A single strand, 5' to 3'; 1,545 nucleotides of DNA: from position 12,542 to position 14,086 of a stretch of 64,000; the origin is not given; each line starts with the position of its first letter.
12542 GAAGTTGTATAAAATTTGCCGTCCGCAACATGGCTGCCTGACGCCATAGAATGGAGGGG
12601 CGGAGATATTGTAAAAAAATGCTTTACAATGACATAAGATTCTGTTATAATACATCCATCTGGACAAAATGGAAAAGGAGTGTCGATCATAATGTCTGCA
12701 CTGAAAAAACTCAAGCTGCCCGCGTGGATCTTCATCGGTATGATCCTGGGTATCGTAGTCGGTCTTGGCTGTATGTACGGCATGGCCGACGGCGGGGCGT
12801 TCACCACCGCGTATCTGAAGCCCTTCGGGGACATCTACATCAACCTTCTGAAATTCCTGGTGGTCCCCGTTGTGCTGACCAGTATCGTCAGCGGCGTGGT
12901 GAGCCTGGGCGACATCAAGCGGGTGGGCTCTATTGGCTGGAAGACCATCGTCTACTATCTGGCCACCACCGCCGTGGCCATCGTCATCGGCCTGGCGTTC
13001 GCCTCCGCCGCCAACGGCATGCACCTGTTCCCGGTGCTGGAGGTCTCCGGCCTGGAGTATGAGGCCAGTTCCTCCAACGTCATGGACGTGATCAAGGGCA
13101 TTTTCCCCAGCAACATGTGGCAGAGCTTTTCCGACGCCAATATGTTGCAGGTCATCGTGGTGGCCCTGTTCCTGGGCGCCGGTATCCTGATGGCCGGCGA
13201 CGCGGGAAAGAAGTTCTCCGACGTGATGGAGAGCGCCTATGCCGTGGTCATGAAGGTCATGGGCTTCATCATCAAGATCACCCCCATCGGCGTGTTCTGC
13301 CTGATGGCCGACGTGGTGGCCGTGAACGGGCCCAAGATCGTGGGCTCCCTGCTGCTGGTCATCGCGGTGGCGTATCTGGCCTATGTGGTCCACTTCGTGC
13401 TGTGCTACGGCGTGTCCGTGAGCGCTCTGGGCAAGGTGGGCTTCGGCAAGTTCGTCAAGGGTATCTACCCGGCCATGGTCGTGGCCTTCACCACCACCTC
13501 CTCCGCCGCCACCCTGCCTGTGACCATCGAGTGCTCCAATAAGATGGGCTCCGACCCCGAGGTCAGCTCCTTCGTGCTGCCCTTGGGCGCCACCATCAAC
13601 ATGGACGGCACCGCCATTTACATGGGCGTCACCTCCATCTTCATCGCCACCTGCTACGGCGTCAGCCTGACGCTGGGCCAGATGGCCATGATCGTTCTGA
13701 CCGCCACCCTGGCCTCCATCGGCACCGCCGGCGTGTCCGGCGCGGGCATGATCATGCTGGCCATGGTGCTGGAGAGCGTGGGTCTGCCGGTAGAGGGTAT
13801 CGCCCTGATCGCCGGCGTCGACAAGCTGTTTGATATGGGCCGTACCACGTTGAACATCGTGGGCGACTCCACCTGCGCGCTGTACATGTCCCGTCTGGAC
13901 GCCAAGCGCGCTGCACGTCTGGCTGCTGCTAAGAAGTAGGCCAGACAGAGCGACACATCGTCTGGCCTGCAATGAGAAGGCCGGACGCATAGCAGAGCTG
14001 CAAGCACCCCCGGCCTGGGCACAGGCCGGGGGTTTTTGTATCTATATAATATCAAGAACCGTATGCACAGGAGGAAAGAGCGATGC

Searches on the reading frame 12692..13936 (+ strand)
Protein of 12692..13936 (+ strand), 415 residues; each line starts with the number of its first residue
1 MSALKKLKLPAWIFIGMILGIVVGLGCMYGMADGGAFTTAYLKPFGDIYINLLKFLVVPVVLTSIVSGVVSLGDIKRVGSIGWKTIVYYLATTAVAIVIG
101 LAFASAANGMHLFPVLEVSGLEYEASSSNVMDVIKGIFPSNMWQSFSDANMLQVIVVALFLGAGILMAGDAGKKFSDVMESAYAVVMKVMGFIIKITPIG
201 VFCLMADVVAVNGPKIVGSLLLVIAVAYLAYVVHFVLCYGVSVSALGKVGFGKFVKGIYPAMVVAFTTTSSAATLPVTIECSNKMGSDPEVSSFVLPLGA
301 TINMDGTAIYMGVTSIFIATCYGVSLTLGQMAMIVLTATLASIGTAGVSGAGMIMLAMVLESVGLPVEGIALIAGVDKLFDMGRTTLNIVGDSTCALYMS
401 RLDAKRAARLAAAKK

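Call 62: search_protein_families(library=pfam, proteins=[window:12692-13936:+], max_evalue=0.001)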
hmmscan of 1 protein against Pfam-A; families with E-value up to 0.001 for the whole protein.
window:12692-13936:+ (415 aa): 1 family
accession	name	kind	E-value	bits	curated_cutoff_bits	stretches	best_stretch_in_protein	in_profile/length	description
PF00375.23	SDF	-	7.2e-120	401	27.9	1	10-401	2-386/387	Sodium:dicarboxylate symporter family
